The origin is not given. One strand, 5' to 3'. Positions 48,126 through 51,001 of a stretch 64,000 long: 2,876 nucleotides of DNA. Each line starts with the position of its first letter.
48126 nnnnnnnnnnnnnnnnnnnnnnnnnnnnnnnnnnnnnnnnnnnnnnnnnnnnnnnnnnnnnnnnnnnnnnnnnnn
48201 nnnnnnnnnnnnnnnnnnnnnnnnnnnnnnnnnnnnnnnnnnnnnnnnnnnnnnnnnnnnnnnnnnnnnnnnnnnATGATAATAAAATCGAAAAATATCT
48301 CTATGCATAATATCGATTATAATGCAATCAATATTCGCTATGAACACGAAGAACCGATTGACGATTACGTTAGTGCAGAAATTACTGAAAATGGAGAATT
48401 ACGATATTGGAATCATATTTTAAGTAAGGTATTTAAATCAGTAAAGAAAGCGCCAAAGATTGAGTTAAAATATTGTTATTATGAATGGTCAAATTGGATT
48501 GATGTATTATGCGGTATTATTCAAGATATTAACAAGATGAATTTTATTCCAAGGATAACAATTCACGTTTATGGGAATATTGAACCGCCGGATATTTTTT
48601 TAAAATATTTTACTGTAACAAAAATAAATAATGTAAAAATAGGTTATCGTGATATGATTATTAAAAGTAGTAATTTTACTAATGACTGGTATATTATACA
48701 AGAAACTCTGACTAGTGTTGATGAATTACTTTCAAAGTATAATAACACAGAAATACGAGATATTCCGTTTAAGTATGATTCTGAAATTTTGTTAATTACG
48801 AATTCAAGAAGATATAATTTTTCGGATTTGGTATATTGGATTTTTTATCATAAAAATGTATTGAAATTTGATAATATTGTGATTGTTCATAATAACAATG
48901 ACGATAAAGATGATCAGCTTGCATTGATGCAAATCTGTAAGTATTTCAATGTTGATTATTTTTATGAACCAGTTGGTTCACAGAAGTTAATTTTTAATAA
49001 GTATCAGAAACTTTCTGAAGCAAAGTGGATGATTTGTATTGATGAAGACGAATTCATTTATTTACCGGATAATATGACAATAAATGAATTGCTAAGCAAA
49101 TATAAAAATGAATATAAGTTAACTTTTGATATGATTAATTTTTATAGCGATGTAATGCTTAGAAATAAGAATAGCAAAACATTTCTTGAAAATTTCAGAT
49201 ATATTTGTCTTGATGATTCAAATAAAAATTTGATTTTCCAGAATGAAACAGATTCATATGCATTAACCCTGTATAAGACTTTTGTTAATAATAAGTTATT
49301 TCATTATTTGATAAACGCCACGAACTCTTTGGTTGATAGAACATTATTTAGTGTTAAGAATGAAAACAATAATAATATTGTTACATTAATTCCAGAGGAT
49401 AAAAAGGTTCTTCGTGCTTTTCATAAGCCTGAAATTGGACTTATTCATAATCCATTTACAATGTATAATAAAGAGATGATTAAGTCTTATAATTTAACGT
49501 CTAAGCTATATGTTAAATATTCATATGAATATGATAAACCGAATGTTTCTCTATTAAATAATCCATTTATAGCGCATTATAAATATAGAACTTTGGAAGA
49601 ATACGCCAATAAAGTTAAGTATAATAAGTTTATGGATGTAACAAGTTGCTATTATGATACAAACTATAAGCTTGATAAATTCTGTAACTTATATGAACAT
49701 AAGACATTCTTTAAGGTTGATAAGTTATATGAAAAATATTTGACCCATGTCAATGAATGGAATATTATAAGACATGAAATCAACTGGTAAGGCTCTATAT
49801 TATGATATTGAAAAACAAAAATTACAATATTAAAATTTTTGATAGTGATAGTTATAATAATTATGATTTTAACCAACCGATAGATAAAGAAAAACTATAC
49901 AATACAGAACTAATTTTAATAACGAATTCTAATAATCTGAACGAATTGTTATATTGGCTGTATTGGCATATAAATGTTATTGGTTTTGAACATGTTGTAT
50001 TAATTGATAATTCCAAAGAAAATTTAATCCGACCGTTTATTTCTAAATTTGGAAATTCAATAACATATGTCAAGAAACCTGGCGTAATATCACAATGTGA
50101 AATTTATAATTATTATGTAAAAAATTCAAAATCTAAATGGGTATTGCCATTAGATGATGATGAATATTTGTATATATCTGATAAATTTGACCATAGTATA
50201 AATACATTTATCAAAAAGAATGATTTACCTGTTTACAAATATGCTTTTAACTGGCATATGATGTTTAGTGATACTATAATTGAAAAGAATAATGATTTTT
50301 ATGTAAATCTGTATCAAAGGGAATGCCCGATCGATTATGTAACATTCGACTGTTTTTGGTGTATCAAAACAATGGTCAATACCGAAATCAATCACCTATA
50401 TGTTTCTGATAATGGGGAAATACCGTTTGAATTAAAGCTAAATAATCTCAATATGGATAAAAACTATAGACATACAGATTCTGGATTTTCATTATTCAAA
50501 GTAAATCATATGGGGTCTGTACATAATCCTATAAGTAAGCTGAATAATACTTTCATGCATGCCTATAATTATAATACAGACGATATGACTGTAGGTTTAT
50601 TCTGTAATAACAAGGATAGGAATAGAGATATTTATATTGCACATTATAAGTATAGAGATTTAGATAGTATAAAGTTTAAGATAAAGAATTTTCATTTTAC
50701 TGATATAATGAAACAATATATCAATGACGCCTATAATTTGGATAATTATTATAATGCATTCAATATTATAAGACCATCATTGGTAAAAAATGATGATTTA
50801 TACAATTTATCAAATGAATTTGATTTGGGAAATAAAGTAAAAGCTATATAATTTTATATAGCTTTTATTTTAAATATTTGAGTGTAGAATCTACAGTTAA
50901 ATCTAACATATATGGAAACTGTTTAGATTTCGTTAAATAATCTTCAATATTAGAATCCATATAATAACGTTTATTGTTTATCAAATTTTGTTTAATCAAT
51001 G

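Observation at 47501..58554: AT-rich 11-kb sugar-modification locus (4 GT92-like paralogs, WecE/WecF-like pair, 2 ATP-grasp, 2 radical SAM, SDR) inserted next to the replication genes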

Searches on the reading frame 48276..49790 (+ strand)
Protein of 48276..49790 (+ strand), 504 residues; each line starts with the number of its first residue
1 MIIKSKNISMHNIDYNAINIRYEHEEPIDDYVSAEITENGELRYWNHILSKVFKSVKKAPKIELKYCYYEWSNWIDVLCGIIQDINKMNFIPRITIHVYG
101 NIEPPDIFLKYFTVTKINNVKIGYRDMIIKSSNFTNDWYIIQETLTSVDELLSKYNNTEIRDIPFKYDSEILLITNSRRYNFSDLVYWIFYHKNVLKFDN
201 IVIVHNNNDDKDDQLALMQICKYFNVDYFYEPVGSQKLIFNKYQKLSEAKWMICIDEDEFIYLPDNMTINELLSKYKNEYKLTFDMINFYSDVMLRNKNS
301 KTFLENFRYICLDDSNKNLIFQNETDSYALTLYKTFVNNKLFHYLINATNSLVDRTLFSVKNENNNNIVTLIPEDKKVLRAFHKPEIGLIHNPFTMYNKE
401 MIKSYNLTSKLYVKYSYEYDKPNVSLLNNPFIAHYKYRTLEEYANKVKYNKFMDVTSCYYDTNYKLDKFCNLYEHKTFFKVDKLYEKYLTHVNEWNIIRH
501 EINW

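Call 4: search_protein_families(library=pfam, proteins=[window:48276-49790:+], max_evalue=0.1)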
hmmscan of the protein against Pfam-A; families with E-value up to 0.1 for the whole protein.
window:48276-49790:+ (504 aa): 1 family
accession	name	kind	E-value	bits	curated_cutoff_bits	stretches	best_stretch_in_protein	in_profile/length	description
PF13704.12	Glyco_tranf_2_4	-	2.2e-08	34.9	27.5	1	186-273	8-98/98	Glycosyl transferase family 2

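Call 11: search_protein_families(library=ncbifam, proteins=[window:48276-49790:+], max_evalue=0.1)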
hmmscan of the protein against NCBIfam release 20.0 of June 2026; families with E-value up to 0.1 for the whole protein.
window:48276-49790:+ (504 aa): 0 families

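Call 12: search_protein_families(library=phrogs, proteins=[window:48276-49790:+], max_evalue=0.01)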
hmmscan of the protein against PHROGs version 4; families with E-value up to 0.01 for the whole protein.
window:48276-49790:+ (504 aa): 0 families

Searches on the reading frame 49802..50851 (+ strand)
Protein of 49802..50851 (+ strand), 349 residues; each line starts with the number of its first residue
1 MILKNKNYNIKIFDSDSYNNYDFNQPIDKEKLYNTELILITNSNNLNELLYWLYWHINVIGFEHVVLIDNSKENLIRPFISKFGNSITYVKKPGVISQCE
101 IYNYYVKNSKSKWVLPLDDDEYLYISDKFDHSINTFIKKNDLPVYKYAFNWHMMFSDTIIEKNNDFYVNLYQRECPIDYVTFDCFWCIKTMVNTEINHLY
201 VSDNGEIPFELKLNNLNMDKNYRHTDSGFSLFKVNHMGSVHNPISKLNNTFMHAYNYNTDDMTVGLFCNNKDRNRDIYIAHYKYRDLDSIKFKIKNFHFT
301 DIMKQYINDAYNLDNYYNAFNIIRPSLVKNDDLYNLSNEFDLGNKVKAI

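Call 4: search_protein_families(library=pfam, proteins=[window:49802-50851:+], max_evalue=0.1)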
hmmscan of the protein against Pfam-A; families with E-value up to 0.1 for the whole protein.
window:49802-50851:+ (349 aa): 1 family
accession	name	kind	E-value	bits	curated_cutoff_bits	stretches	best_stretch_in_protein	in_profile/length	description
PF13704.12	Glyco_tranf_2_4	-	7.2e-06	26.9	27.5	1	48-135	6-96/98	Glycosyl transferase family 2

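Call 11: search_protein_families(library=ncbifam, proteins=[window:49802-50851:+], max_evalue=0.1)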
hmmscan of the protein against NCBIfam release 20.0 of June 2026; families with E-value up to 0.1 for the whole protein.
window:49802-50851:+ (349 aa): 0 families

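Call 12: search_protein_families(library=phrogs, proteins=[window:49802-50851:+], max_evalue=0.01)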
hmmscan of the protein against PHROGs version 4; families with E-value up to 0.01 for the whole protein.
window:49802-50851:+ (349 aa): 0 families

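Call 26: find_homologous_proteins(query=window:49802-50851:+, max_evalue=0.001)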
Query window:49802-50851:+ (349 aa): 21 proteins with E <= 0.001 among 1460 candidates.
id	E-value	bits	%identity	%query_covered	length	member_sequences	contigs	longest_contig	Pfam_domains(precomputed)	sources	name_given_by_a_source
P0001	2.2e-223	759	95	100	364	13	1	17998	-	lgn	-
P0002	5.7e-195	665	84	100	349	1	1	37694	-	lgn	-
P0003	1.5e-190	651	83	100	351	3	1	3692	-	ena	-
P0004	1.2e-74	270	44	96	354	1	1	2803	-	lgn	-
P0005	9.3e-65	237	44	91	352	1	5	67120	-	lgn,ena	-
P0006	1.3e-64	237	42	97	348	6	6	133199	-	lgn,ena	-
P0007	7.2e-63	231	42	93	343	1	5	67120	-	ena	-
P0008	1.1e-62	230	43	94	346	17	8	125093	-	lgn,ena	-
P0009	9.1e-62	227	41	95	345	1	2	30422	-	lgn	-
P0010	8.3e-60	221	39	96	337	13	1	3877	-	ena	-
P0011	3.1e-57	212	38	97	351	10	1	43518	-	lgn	-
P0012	3.0e-56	209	41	91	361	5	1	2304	-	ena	-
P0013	7.1e-54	201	40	92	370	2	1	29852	-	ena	-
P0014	2.0e-51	193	38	96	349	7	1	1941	-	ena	-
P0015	5.6e-48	182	40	89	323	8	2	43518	-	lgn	-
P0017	2.1e-41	160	35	89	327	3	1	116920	-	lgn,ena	-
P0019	6.6e-39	152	38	90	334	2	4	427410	-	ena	-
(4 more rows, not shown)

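Call 27: find_encoding_contigs(protein=P0006, flank=10000, max_places=2)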
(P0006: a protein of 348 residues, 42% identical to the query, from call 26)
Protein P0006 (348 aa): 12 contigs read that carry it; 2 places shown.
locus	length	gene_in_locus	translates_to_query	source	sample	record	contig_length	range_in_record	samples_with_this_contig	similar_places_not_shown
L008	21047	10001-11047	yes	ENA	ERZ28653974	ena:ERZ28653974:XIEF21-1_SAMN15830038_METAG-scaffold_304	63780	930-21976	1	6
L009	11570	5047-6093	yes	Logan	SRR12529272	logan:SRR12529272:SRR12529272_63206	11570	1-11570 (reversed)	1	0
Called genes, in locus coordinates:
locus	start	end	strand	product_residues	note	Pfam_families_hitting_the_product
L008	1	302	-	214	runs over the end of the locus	-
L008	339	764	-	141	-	-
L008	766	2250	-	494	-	PF21241:UvsW_N, PF04851:ResIII, PF00270:DEAD, PF13086:AAA_11 (faint), PF13245:AAA_19 (weak), PF18766:SWI2_SNF2, PF13307:Helicase_C_2 (faint), PF00271:Helicase_C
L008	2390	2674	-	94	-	-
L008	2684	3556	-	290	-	PF01368:DHH (weak)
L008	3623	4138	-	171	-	-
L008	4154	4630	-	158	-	-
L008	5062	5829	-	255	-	PF00300:His_Phos_1 (faint)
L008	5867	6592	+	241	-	-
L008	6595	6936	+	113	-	-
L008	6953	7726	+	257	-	-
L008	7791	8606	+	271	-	PF01697:Glyco_transf_92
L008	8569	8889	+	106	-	-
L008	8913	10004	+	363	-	-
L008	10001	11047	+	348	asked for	-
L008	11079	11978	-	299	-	PF14305:ATPgrasp_TupA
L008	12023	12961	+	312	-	PF04055:Radical_SAM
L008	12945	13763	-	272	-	-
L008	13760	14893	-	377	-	PF07429:Glyco_transf_56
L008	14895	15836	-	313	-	PF21360:PylC-like_N, PF02655:ATP-grasp_3, PF15632:ATPgrasp_Ter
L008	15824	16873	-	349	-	PF00155:Aminotran_1_2 (weak), PF01041:DegT_DnrJ_EryC1, PF00266:Aminotran_5 (weak), PF01053:Cys_Met_Meta_PP (weak), PF01212:Beta_elim_lyase (weak)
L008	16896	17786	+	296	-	-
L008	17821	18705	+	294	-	PF04055:Radical_SAM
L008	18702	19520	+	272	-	-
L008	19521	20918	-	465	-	PF16724:T4-gp15_tss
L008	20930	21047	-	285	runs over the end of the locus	PF03354:TerL_ATPase (weak), PF03237:Terminase_6N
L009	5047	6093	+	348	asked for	-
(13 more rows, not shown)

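Call 28: find_encoding_contigs(protein=P0019, flank=10000, max_places=2)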
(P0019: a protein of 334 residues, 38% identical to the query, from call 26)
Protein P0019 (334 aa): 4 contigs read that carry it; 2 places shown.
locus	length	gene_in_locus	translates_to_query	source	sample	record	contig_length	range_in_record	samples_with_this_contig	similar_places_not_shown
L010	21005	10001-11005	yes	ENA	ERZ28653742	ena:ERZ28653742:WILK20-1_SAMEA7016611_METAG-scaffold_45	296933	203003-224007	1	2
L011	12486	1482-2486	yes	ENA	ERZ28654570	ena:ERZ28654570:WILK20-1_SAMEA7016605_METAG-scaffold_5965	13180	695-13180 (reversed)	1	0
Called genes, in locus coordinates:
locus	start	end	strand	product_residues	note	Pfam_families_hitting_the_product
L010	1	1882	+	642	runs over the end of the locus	-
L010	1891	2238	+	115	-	-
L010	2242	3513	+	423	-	-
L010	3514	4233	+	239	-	-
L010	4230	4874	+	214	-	-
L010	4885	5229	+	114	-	-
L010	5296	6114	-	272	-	PF01145:Band_7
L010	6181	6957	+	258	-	-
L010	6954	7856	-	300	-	PF04055:Radical_SAM (weak)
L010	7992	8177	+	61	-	-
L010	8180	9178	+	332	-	-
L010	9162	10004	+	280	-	-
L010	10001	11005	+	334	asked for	-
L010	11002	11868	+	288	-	-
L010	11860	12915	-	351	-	-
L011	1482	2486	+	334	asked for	-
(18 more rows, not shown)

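Call 43: find_encoding_contigs(protein=P0017, flank=10000, max_places=1)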
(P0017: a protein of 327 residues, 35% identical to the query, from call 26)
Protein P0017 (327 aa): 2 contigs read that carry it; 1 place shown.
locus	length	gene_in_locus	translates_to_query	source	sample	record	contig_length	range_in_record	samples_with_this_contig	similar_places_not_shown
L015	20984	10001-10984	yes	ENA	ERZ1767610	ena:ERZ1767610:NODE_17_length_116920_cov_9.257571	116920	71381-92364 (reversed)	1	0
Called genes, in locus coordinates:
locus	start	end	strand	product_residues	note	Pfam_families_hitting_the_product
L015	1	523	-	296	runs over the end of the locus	PF14305:ATPgrasp_TupA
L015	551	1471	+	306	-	PF21360:PylC-like_N (weak), PF02655:ATP-grasp_3, PF15632:ATPgrasp_Ter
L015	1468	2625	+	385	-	-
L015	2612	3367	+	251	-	-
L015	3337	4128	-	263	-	-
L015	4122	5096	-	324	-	PF04055:Radical_SAM (weak)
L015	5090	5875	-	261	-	-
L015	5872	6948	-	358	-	-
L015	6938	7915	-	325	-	PF04055:Radical_SAM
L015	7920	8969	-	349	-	PF01270:Glyco_hydro_8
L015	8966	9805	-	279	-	-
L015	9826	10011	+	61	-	-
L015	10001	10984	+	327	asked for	-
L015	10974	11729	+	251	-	-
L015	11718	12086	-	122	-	-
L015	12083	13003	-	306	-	PF03354:TerL_ATPase (weak), PF03237:Terminase_6N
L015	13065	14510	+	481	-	PF16724:T4-gp15_tss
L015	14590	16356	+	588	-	-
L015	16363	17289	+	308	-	-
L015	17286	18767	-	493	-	-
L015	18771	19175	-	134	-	PF04965:GPW_gp25 (weak)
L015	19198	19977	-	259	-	PF04717:Phage_base_V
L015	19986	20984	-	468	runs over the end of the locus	-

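Call 44: find_encoding_contigs(protein=P0008, flank=10000, max_places=1)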
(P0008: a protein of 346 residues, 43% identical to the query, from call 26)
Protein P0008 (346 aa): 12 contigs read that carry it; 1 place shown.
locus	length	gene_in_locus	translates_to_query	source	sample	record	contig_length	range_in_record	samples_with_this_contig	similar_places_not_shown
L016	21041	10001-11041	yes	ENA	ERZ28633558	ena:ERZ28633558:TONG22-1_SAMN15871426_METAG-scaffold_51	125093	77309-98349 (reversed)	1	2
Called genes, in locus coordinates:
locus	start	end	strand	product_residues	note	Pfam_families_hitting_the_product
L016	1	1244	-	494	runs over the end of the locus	PF21241:UvsW_N, PF04851:ResIII, PF00270:DEAD, PF13086:AAA_11 (faint), PF13245:AAA_19 (weak), PF18766:SWI2_SNF2, PF13307:Helicase_C_2 (faint), PF00271:Helicase_C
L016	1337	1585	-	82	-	-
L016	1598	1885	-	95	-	-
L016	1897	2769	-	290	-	PF01368:DHH (weak)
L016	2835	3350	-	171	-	-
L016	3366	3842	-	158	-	-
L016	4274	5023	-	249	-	PF00300:His_Phos_1 (weak)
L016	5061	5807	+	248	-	-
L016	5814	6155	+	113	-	-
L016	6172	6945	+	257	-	-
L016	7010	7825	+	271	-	PF01697:Glyco_transf_92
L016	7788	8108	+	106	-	-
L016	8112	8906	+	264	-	-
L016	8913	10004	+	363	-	-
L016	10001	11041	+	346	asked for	-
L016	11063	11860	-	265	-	-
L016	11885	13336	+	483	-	-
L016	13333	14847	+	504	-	PF14305:ATPgrasp_TupA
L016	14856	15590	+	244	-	PF13578:Methyltransf_24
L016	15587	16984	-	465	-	PF16724:T4-gp15_tss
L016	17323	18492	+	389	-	PF01385:OrfB_IS605, PF07282:Cas12f1-like_TNB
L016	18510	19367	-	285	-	PF03354:TerL_ATPase (weak), PF03237:Terminase_6N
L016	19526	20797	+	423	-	PF24308:DUF7487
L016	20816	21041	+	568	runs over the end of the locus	-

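Call 45: find_encoding_contigs(protein=P0011, flank=10000, max_places=1)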
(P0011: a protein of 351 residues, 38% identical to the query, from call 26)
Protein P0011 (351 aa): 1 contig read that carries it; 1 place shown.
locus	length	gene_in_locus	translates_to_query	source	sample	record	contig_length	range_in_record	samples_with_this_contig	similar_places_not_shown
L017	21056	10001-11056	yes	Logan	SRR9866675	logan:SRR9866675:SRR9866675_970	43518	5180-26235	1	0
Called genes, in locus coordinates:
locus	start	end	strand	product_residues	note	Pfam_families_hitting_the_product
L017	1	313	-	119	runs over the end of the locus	-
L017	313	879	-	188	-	-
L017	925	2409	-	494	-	PF21241:UvsW_N, PF04851:ResIII, PF18766:SWI2_SNF2, PF00270:DEAD, PF16203:ERCC3_RAD25_C (weak), PF00271:Helicase_C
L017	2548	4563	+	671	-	-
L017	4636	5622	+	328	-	PF24308:DUF7487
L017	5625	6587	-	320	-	PF01368:DHH, PF02272:DHHA1 (weak)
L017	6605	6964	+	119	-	-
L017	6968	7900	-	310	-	PF04055:Radical_SAM (weak)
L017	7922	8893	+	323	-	-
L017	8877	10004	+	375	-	-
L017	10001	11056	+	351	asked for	-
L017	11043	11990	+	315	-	PF04055:Radical_SAM (weak)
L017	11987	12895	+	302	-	-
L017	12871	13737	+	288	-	-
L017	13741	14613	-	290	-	-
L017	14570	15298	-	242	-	PF05711:TylF (faint), PF13578:Methyltransf_24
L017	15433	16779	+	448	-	PF03796:DnaB_C, PF06745:ATPase, PF13481:AAA_25 (weak)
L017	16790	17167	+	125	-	-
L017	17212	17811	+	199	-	-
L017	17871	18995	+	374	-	PF08804:gp32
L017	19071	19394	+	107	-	-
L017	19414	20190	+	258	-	PF08761:dUTPase_2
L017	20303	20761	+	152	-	-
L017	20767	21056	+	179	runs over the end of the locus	PF04011:LemA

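Call 59: search_protein_families(library=pfam, proteins=[L008:12945-13763:-, L016:11885-13336:+, L016:13333-14847:+, L015:7920-8969:-], max_evalue=0.05)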
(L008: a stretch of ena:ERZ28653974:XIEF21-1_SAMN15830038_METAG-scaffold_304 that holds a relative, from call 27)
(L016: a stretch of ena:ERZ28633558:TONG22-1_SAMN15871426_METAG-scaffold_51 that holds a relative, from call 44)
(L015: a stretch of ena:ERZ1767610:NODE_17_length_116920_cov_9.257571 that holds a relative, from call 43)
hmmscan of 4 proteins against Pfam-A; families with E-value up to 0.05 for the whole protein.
L008:12945-13763:- (272 aa): 2 families
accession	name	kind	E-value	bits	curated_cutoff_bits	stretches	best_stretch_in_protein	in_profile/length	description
PF00535.33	Glycos_transf_2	-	0.00021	21.7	23.3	1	21-105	16-98/168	Glycosyl transferase family 2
PF01467.32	CTP_transf_like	-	0.012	16.2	21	1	32-130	28-114/133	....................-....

L016:11885-13336:+ (483 aa): 1 family
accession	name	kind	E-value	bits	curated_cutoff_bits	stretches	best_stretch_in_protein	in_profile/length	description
PF01522.26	Polysacc_deac_1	-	0.025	14.9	23.1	0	304-440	4-120/124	Polysaccharide deacetylase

L016:13333-14847:+ (504 aa): 1 family
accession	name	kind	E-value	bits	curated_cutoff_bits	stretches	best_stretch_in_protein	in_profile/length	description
PF14305.11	ATPgrasp_TupA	-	4.2e-38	131.7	25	1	266-502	1-240/241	TupA-like ATPgrasp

L015:7920-8969:- (349 aa): 1 family
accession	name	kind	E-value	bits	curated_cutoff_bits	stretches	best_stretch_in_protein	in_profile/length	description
PF01270.23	Glyco_hydro_8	-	2e-23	83.4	24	1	43-227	47-232/341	Glycosyl hydrolases family 8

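Call 105: search_protein_families(library=ncbifam, proteins=[L015:7920-8969:-, L016:11885-13336:+], max_evalue=0.001)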
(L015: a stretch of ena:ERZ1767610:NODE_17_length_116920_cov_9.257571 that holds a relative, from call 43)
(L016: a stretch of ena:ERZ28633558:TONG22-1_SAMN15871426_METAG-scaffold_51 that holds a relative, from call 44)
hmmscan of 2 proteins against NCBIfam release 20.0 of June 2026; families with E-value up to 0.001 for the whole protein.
L015:7920-8969:- (349 aa): 1 family
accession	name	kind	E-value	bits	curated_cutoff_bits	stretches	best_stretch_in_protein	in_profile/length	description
NF008305.0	PRK11097.1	equivalog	4.8e-12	45.4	299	1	39-242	43-251/378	cellulose synthase complex periplasmic endoglucanase BcsZ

L016:11885-13336:+ (483 aa): 2 families
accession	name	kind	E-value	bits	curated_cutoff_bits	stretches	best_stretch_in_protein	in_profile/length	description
TIGR03938.2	deacetyl_PgaB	equivalog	1e-10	40.6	321.9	1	245-391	2-143/621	poly-beta-1,6-N-acetyl-D-glucosamine N-deacetylase PgaB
NF011177.0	PRK14582.1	equivalog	1.4e-05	23.6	923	1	246-400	49-195/671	poly-beta-1,6-N-acetyl-D-glucosamine N-deacetylase PgaB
